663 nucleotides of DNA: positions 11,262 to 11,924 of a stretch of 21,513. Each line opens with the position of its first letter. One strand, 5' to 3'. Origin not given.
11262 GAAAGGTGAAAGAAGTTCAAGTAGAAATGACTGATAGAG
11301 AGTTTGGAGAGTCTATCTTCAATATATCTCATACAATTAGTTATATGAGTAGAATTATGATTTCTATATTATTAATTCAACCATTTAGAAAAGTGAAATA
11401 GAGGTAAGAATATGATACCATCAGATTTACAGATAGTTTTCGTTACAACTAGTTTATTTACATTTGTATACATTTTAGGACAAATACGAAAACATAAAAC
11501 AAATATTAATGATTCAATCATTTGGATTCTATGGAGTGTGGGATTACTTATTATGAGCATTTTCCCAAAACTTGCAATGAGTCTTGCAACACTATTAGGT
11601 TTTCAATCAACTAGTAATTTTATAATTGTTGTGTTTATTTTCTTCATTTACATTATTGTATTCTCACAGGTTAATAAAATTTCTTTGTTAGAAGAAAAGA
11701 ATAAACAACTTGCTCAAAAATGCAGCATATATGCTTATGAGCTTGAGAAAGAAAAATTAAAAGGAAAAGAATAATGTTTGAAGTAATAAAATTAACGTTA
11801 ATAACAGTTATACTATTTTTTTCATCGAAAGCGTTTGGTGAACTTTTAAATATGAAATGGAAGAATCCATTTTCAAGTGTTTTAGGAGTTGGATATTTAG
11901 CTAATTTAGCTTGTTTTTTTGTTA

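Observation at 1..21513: Perfect 93/95-bp inverted repeats at the exact window termini bracket the whole 21.3-kb glycan locus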

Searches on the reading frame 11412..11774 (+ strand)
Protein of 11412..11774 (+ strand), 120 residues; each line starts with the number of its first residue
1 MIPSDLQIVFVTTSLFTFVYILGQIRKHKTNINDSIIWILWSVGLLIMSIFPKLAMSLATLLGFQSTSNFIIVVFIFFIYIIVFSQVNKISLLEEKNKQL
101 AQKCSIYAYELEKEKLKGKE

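Call 26: search_protein_families(library=pfam, proteins=[window:11412-11774:+], max_evalue=0.001)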
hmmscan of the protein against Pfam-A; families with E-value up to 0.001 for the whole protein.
window:11412-11774:+ (120 aa): 1 family
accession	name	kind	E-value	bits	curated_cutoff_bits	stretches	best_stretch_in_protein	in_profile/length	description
PF10066.14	DUF2304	-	5.6e-27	94.5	25.5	1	6-107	2-103/106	Uncharacterized conserved protein (DUF2304)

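Call 27: find_encoding_contigs(protein=window:11412-11771:+, flank=10000, max_places=10)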
Protein window:11412-11771:+ (120 aa): no gene with exactly this product is on record in the collection.
